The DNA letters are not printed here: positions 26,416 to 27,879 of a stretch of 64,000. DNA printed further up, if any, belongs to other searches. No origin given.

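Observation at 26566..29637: Competence operon lacks comD (PilP), and ComE appears to lack the N0 domain that PilP binds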

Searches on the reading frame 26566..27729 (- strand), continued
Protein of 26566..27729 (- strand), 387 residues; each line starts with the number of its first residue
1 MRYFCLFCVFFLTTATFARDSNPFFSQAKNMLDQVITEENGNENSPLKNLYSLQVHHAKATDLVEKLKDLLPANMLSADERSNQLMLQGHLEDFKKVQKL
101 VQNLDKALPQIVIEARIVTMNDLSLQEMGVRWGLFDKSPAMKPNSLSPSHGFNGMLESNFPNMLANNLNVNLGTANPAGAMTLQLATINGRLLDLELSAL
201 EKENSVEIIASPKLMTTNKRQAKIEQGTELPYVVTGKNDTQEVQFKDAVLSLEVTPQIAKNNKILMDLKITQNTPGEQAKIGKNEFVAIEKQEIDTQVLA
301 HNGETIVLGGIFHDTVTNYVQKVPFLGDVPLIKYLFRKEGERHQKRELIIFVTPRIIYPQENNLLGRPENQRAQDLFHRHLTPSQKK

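Call 12: find_related_loci(query=A1, collection=genome_contigs, flank=5000)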
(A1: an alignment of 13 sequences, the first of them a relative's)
Query A1 (387 aa) in genome_contigs; peptide patterns used: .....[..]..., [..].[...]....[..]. (x = any residue, [..] = any of these).
599 stretches matched a pattern (row limit reached: there are more); 582 encode a relative of the query (tblastn E <= 1e-3); the best 80 are kept; 80 distinct loci.
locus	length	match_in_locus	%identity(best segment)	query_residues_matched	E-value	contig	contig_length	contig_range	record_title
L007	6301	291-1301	53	36-374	4e-113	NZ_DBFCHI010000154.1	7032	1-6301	MAG: Haemophilus sp. isolate MAG5558 k119_36892, whole genome shotgun sequence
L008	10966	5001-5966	55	52-374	8e-113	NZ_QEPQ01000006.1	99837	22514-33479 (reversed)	Haemophilus parainfluenzae strain C2004002729 C2004002729_S4_ctg_507, whole genome shotgun sequence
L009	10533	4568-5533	55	52-374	6e-113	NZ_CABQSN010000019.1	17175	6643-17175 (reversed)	MAG: uncultured Haemophilus sp. isolate MGYG-HGUT-00860, whole genome shotgun sequence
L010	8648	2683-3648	54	52-374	1e-112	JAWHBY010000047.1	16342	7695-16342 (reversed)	MAG: Haemophilus parainfluenzae isolate N4_097_010G1_dasN4_097_010G1_concoct_5 N4_097_010G1_scaffold_218, whole genome s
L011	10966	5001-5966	55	52-374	1e-112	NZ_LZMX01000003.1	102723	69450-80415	Haemophilus parainfluenzae strain CCUG 62654 contig_11, whole genome shotgun sequence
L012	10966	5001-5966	55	52-374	2e-112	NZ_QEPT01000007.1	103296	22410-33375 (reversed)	Haemophilus parainfluenzae strain C2006002596 C2006002596_S9_ctg_1074, whole genome shotgun sequence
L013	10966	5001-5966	55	52-374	2e-112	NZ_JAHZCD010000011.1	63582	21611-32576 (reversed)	MAG: Haemophilus sp. isolate HRGM_Genome_2181 HRGM_Genome_2181_11, whole genome shotgun sequence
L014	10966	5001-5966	55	52-374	2e-112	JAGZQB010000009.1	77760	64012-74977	MAG: Haemophilus parainfluenzae isolate L2_023_068G1_dasL2_023_068G1_metabat.metabat.4 L2_023_068G1_scaffold_47, whole g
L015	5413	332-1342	53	36-374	1e-112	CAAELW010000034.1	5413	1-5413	MAG TPA_asm: Pasteurellaceae bacterium, isolate HGM20789, WGS project CAAELW010000000 data, contig: ERS537260_13_k99_747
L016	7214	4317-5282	55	52-374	2e-112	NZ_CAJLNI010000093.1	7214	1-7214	MAG: uncultured Haemophilus sp. isolate SRR413574-bin.5, whole genome shotgun sequence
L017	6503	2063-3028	55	52-374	2e-112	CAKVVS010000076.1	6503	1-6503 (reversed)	MAG: Haemophilus parainfluenzae isolate MTG228_bin.47.fa genome assembly, contig: NODE_76_length_6503_cov_2.681917, whol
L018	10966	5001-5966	55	52-374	4e-112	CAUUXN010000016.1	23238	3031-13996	MAG TPA_asm: uncultured Haemophilus sp. isolate SRR23388455_bin.21_MetaWRAP_v1.3_MAG genome assembly, contig: ERZ2165978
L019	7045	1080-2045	55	52-374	3e-112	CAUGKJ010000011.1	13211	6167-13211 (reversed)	MAG TPA_asm: uncultured Haemophilus sp. isolate SRR16280121_bin.13_MetaWRAP_v1.3_MAG genome assembly, contig: ERZ1928941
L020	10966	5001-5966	55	52-374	4e-112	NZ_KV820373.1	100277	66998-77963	Haemophilus sp. HMSC068C11 Scaffold154, whole genome shotgun sequence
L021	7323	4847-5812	54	52-374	5e-112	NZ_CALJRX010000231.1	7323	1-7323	MAG: uncultured Haemophilus sp. isolate ERR1474580_bin.80_CONCOCT_v1.1_MAG ERZ651106.2443, whole genome shotgun sequence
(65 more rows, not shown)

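Call 25: list_cluster_members(proteins=[P0002, P0003, P0004, P0005, P0006, P0008, P0009])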
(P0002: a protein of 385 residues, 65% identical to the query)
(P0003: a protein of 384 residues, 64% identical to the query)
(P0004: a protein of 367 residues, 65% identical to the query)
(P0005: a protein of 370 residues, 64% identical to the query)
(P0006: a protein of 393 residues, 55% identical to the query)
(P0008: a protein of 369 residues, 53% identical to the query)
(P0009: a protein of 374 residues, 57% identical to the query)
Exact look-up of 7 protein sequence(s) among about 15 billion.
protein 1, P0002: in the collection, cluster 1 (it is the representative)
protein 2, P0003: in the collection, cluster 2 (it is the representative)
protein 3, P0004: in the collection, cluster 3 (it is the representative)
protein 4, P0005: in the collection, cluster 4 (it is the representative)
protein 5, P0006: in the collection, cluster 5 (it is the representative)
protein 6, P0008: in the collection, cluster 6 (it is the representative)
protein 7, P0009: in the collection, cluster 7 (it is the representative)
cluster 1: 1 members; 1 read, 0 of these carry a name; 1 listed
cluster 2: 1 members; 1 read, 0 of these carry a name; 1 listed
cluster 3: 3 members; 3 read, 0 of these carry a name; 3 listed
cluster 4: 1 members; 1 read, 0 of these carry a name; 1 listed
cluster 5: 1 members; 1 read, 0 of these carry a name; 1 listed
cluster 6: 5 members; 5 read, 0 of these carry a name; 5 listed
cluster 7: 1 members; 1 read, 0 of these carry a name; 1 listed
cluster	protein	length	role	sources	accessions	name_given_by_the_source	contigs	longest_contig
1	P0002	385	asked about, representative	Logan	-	-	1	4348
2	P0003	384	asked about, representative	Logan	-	-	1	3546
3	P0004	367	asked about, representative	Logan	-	-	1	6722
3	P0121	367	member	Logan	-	-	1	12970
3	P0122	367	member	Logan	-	-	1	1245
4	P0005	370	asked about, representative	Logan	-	-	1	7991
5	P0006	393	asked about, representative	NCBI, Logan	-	-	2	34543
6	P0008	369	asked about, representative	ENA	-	-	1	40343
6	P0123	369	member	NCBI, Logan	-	-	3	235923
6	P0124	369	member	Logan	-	-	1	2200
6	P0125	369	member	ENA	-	-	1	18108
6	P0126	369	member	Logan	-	-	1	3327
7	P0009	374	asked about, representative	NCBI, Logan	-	-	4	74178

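Call 26: find_encoding_contigs(protein=P0121, flank=6000, max_places=1)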
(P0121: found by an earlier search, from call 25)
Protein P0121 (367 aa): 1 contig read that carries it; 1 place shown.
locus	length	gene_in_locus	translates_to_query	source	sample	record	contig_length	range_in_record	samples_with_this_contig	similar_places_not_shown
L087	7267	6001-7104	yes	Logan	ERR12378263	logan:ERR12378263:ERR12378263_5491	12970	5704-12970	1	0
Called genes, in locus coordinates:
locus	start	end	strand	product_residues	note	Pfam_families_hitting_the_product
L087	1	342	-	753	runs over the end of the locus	PF00390:malic, PF03949:Malic_M, PF01515:PTA_PTB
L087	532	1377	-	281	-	PF04378:RsmJ, PF03602:Cons_hypoth95 (weak)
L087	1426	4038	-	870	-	PF00912:Transgly, PF17092:PCB_OB, PF00905:Transpeptidase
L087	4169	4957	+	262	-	-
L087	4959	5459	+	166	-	-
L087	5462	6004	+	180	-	PF27480:ComC_C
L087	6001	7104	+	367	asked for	PF03958:Secretin_N, PF00263:Secretin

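Call 27: find_encoding_contigs(protein=P0005, flank=6000, max_places=1)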
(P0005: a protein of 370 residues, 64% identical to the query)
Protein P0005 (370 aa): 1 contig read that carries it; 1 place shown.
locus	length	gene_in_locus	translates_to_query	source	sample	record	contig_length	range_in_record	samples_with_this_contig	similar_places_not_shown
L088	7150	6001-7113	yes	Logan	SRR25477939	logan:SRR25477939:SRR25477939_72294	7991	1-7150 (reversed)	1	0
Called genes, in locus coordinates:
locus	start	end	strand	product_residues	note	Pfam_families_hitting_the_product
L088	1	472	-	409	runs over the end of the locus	PF01595:CNNM, PF00571:CBS (weak), PF03471:CorC_HlyC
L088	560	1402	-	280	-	PF03602:Cons_hypoth95 (faint), PF04378:RsmJ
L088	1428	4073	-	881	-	PF00912:Transgly, PF17092:PCB_OB, PF00905:Transpeptidase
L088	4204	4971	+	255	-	-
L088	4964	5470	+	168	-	-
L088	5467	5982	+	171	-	PF27480:ComC_C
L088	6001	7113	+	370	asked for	PF03958:Secretin_N, PF00263:Secretin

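Call 28: find_encoding_contigs(protein=P0002, flank=6000, max_places=1)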
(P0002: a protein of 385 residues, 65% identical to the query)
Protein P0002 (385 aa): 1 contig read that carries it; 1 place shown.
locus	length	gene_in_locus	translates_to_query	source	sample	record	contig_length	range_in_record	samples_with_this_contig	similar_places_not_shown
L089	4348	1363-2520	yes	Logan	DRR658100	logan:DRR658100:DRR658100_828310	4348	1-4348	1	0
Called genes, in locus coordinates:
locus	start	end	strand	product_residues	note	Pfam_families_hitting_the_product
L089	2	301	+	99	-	?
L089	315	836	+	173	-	-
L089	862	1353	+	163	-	PF27480:ComC_C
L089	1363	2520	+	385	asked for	PF03958:Secretin_N, PF00263:Secretin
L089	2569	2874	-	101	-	PF04247:SirB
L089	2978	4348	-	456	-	?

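Call 29: find_encoding_contigs(protein=P0123, flank=6000, max_places=1)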
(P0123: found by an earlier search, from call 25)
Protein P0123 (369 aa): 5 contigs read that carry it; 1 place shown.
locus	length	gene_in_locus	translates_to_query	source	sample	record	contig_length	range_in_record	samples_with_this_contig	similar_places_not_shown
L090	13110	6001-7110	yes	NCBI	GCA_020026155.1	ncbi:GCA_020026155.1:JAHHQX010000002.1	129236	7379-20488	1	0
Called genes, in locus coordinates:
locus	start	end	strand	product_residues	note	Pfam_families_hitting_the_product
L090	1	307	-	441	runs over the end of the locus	PF01595:CNNM, PF00571:CBS (faint), PF03471:CorC_HlyC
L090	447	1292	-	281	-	PF04378:RsmJ, PF03602:Cons_hypoth95 (faint)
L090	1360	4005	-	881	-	PF00912:Transgly, PF17092:PCB_OB, PF00905:Transpeptidase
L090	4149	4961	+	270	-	-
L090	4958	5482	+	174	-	-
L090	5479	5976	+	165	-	PF27480:ComC_C (weak)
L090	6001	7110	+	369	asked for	PF03958:Secretin_N, PF00263:Secretin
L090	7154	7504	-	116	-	PF04247:SirB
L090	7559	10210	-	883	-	PF00521:DNA_topoisoIV, PF03989:DNA_gyraseA_C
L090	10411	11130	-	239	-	PF01048:PNP_UDP_1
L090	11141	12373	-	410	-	PF01676:Metalloenzyme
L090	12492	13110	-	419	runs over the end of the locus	PF01773:Nucleos_tra2_N, PF07670:Gate, PF07662:Nucleos_tra2_C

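Call 44: search_solved_structures(query=window:26566-27729:-, max_evalue=0.00001, show_alignments=2)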
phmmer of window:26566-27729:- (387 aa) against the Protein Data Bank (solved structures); distinct sequences matched with E-value up to 0.00001: 22.
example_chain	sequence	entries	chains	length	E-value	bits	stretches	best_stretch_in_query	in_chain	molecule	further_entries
6w6m_A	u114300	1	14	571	1.2e-71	245.2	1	53-357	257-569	Type IV pilus secretin PilQ family protein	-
6ve2_A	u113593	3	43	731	1.1e-47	166.4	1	74-361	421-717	Fimbrial assembly protein PilQ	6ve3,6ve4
9x0w_A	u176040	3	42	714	1.7e-47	165.8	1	74-360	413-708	Fimbrial assembly protein PilQ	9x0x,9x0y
3jc8_Qa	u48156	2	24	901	1.3e-46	162.9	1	52-359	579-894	PilQ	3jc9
4av2_A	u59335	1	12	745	6.5e-45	157.3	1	78-363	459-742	TYPE IV PILUS BIOGENESIS AND COMPETENCE PROTEIN PILQ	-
9sh1_A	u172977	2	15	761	2e-44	155.7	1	78-357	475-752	Type IV pilus biogenesis and competence protein PilQ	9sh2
6hcg_A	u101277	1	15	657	2.3e-29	106.1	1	76-360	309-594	Type II secretion system protein D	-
5wln_G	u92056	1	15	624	1.5e-27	100.1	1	72-358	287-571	Type II secretion system protein D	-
6i1x_A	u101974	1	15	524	4.5e-26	95.3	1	76-358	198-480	Type II secretion system protein D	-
5wq7_A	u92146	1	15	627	8.3e-25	91.1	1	76-359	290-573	Putative type II secretion system protein D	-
5w68_A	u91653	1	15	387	1.3e-23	87.3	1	76-357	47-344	Putative type II secretion protein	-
5zdh_A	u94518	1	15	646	4e-23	85.6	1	76-357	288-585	Type II secretion system protein D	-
6i1y_A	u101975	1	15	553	8.2e-22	81.3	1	76-358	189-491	General secretion pathway protein GspD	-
9k8v_A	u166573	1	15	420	8.3e-22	81.3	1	75-359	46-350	General secretion pathway protein D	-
5wq8_A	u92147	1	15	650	1.3e-21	80.6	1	75-359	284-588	Type II secretion system protein D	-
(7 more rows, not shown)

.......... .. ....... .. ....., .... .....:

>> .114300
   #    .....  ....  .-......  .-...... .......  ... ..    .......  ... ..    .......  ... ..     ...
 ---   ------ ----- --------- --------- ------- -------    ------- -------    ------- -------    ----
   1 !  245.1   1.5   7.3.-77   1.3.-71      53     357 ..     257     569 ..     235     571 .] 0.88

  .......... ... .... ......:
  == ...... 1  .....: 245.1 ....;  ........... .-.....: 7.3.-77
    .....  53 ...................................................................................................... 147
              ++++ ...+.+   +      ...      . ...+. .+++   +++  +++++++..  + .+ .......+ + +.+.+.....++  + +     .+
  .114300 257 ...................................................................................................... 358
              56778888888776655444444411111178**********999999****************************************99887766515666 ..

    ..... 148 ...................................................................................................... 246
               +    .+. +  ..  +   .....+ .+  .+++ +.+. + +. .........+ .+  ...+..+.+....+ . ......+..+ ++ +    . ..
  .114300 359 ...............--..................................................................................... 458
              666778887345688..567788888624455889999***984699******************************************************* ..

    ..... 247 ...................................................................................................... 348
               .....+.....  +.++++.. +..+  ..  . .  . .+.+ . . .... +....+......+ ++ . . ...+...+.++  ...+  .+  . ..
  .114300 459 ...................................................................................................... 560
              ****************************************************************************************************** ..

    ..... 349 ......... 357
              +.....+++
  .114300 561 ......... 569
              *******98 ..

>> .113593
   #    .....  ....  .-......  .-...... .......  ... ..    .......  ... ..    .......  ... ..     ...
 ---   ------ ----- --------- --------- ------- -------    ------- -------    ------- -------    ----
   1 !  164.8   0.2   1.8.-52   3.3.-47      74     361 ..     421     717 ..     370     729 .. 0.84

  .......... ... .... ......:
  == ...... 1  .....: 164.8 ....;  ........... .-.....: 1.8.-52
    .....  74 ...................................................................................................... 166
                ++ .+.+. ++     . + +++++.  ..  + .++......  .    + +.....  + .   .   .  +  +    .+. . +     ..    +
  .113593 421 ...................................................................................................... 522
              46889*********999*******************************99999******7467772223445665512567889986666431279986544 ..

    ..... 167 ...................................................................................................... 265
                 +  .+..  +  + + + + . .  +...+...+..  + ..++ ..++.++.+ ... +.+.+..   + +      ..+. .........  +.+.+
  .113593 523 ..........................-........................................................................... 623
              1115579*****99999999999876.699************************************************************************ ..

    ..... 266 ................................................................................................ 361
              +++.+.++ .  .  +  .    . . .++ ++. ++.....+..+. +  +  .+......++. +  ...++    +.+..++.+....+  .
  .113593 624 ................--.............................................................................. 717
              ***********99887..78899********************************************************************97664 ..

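Call 45: predict_structure(alignment_id=A1)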
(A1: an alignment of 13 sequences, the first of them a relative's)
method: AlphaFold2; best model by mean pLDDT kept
length: 387 residues; sequences in the alignment: 13
mean_pLDDT: 60.3   pTM: 0.49
mean pLDDT of the five models: 60.3, 55.9, 55.0, 54.2, 49.8
residues with pLDDT >= 90: 0; 70-90: 154; 50-70: 114; < 50: 119
segments of 3 or more residues with pLDDT < 50: 16-46, 134-183, 239-242, 279-281, 362-387
pLDDT, mean of each block of 10 residues (from residue 1): 58 47 37 37 50 82 82 79 85 84 79 82 68 40 30 27 32 33 55 71 73 84 69 50 55 83 80 60 53 73 76 57 56 60 68 81 41 36 31
secondary structure, 60 per line:
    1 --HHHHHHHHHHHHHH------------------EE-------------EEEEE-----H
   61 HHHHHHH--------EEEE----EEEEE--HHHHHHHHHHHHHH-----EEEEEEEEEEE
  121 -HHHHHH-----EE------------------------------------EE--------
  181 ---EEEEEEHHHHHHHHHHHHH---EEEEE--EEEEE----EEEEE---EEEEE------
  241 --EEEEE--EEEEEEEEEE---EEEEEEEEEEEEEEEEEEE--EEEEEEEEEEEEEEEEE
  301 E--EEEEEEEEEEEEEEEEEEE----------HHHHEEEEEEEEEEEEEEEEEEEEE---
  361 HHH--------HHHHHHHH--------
elements in order: H3-16 E50-54 H60-67 E76-79 E84-88 H91-104 E110-120 H122-127 E184-189 H190-202 E206-210 E213-217 E222-226 E230-234 E243-247 E250-259 E263-281 E284-301 E304-322 H333-336 E337-357 H372-379

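Call 61: search_protein_representatives(protein=window:26566-27729:-)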
Query: 387 residues. Proteins with E-value up to 0.001 (for the whole library): 36944; up to 1e-10: 19428; up to 1e-30: 2106. The best 150 are listed.
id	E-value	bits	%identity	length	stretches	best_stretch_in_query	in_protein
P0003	3.1e-143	493.9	70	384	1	10-363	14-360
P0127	4.1e-92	325.8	55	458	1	52-359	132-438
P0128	1.7e-82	294.1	47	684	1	42-362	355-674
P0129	8.4e-79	281.9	51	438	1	51-361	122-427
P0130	5.2e-78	279.3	46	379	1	5-358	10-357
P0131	3.4e-76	273.4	44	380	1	22-365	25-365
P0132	6.8e-75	269.1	48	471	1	49-358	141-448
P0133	1.2e-74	268.3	49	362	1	39-360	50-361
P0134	1.1e-73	265.1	46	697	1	45-358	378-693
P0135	1.4e-71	258.2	48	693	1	42-358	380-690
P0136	1.0e-70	255.4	48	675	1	52-358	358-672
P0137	4.1e-70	253.4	44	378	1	54-362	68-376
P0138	8.5e-68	245.7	46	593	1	40-357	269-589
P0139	3.6e-67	243.7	44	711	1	32-358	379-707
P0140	6.0e-67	242.9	44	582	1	32-357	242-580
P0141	1.3e-66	241.8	44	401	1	48-357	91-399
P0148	1.2e-63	232.1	44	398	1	69-357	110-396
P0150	1.9e-62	228.2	39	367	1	4-357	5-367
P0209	3.2e-52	194.5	40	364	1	25-356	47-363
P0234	6.6e-51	190.2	40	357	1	31-357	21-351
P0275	7.4e-49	183.4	38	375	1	56-357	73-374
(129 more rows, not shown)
